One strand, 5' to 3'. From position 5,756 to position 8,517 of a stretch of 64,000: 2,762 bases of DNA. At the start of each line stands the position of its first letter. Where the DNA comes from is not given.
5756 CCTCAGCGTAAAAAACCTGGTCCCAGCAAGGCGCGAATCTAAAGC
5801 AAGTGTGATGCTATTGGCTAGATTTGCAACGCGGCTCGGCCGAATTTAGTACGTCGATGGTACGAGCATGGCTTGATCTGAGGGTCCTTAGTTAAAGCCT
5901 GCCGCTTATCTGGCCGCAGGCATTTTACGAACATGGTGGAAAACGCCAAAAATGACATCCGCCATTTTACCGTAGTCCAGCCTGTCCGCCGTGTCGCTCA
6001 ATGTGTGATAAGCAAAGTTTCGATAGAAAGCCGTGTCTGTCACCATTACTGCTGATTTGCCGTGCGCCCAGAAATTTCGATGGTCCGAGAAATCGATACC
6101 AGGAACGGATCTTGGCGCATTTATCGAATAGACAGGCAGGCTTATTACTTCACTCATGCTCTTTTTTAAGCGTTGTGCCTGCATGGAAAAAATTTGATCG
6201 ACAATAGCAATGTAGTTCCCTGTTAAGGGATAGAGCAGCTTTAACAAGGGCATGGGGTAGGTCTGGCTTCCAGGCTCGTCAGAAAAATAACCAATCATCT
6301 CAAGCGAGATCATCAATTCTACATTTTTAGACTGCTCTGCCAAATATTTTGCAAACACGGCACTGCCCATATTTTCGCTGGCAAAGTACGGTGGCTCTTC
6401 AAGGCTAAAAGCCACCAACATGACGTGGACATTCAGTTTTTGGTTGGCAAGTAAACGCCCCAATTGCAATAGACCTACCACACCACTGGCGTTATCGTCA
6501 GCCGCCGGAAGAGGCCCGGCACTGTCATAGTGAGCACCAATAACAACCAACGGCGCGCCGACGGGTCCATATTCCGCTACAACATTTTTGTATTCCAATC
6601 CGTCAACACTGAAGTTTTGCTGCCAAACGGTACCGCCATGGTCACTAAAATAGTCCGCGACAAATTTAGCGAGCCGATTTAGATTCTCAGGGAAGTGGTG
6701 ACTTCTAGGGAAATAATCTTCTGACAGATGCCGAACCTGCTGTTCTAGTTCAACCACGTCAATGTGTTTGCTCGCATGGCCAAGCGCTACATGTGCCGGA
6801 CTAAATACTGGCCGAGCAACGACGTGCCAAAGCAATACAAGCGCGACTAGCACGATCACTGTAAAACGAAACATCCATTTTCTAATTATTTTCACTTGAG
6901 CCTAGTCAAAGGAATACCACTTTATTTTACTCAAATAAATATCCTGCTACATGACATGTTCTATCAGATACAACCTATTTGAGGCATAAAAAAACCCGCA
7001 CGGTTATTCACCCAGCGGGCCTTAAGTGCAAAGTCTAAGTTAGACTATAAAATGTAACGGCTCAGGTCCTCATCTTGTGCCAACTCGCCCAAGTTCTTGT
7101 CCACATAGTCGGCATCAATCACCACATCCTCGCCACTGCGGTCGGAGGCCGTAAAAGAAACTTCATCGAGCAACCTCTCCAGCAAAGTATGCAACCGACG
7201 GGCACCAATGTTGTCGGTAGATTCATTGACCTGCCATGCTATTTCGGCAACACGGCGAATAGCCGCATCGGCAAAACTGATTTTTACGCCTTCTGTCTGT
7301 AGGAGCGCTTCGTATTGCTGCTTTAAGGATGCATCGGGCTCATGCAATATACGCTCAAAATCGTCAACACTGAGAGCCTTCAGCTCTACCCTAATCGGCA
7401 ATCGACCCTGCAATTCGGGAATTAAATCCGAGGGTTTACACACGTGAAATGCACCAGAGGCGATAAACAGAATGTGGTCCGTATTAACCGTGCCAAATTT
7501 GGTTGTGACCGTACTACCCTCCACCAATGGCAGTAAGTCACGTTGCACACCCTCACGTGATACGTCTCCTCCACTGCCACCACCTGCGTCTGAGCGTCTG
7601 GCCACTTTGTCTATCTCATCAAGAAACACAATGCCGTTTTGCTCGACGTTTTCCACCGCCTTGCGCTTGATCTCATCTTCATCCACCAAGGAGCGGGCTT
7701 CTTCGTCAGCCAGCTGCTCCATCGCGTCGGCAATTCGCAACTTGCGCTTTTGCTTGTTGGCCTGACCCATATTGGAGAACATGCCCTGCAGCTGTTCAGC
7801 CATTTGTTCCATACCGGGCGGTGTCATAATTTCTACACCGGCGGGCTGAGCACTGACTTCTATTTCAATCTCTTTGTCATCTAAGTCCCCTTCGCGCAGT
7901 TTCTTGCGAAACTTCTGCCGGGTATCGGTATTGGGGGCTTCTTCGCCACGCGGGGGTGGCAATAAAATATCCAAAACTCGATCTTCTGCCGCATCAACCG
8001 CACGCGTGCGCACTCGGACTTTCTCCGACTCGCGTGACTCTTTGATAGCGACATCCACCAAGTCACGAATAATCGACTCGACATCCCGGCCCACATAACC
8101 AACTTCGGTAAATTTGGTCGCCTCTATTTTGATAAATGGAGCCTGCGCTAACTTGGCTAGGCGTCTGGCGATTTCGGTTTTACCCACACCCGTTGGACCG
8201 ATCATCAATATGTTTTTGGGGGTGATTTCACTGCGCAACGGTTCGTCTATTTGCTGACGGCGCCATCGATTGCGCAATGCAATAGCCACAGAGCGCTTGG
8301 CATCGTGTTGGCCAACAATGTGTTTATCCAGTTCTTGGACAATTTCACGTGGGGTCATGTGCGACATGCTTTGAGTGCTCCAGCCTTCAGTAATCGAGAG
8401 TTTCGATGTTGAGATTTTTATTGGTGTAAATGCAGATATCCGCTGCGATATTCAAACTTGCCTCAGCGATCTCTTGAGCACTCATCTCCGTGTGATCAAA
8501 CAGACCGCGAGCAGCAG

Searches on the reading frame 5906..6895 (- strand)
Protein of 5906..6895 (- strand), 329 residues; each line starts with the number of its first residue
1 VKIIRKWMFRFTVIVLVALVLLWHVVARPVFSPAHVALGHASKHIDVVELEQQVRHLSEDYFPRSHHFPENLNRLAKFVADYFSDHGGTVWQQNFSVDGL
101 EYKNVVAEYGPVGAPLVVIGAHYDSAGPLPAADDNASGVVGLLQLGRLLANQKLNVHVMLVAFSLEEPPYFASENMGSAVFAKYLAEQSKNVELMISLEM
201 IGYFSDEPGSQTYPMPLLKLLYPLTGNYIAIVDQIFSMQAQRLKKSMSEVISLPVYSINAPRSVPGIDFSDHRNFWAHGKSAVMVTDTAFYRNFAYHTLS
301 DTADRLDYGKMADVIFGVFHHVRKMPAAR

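Call 7: search_protein_families(library=pfam, proteins=[window:5906-6895:-], max_evalue=1)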
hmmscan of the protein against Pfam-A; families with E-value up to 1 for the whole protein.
window:5906-6895:- (329 aa): 1 family
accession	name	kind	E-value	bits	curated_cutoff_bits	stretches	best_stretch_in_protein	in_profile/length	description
PF04389.22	Peptidase_M28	-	1.1e-23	84.4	21.3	1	104-314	1-185/193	Peptidase family M28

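Call 8: search_protein_families(library=ncbifam, proteins=[window:5906-6895:-], max_evalue=1)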
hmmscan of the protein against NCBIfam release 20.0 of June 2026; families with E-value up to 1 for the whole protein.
window:5906-6895:- (329 aa): 11 families
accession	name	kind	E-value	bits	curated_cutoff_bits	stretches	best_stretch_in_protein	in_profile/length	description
NF045908.1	AminopepLapALeg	equivalog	1.2e-10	40.8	600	1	94-207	181-295/396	aminopeptidase LapA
NF006771.0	PRK09290.1-5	subfamily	0.002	16.7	399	1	104-187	61-147/413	allantoate amidohydrolase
NF007568.0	PRK10199.1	equivalog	0.0022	17.3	298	1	131-199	140-204/346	aminopeptidase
NF006775.0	PRK09290.2-5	equivalog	0.0044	15.7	479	1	112-191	76-156/419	allantoate amidohydrolase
NF006399.0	PRK08651.1-2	equivalog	0.0089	15.1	381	1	70-125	25-77/405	succinyl-diaminopimelate desuccinylase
NF006769.0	PRK09290.1-3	subfamily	0.01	14.5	452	1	115-205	80-178/417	allantoate amidohydrolase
NF009527.0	PRK12891.1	subfamily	0.013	14.6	461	1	114-186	78-151/426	Zn-dependent hydrolase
NF009528.0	PRK12893.1-1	subfamily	0.017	14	570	1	111-185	79-154/420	Zn-dependent hydrolase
NF009530.0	PRK12893.1-4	subfamily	0.042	12.9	551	1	114-185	76-148/423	Zn-dependent hydrolase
TIGR01910.1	DapE-ArgE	subfamily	0.13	11.4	217.6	1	70-126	18-76/373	ArgE/DapE family deacylase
NF009531.0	PRK12893.1-5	equivalog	0.16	10.4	486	1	114-188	75-150/421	Zn-dependent hydrolase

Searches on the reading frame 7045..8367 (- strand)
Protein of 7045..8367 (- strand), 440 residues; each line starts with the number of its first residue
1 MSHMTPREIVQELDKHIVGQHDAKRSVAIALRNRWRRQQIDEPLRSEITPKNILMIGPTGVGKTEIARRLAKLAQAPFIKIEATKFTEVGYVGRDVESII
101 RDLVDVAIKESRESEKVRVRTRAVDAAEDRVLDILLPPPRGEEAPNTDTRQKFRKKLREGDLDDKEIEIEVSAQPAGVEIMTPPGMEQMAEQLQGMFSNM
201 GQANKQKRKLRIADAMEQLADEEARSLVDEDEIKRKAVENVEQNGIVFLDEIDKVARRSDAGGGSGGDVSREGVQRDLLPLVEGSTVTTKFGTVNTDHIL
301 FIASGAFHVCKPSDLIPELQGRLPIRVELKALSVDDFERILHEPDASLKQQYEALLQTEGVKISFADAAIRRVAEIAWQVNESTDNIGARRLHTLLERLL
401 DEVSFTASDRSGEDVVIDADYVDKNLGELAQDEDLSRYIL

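Call 56: list_cluster_members(proteins=[P0001, P0002, P0122, P0127, P0131, P0134, P0126, window:7045-8367:-, window:590-2251:-])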
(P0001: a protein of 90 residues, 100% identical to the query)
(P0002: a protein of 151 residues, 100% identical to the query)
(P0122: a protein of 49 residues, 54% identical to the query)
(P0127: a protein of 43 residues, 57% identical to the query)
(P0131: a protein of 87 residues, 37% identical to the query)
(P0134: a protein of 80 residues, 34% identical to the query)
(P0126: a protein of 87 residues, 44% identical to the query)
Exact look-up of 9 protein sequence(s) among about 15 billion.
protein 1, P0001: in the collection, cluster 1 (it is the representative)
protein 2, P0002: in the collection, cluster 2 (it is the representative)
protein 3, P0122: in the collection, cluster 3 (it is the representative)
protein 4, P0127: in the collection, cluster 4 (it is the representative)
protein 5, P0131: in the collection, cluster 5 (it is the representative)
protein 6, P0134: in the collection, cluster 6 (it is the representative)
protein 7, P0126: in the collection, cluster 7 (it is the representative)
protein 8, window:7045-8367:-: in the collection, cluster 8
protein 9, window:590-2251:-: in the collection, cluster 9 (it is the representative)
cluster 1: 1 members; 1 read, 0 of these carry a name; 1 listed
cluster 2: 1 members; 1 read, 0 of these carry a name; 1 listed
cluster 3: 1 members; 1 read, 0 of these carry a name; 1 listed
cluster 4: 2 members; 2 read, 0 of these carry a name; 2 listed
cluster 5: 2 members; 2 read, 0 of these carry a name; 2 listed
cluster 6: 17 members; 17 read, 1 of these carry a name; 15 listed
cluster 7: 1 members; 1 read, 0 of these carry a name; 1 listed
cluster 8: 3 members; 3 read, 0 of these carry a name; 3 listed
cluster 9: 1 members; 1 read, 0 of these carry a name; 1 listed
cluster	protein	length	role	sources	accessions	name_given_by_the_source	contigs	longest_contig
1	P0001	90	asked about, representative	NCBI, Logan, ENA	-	-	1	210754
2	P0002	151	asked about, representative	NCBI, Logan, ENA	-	-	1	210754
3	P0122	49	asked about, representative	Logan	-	-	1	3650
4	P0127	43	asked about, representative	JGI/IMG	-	-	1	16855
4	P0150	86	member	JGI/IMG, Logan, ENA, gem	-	-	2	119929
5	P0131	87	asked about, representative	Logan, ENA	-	-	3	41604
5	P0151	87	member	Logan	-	-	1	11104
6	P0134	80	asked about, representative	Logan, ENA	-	-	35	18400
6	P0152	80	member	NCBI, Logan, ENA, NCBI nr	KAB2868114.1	MAG: hypothetical protein F9K43_13245 [Bauldia sp.]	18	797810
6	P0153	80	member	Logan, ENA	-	-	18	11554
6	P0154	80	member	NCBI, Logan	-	-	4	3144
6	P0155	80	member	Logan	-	-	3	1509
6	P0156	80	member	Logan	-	-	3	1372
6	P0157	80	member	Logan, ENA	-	-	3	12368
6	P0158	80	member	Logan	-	-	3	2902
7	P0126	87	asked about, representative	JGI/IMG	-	-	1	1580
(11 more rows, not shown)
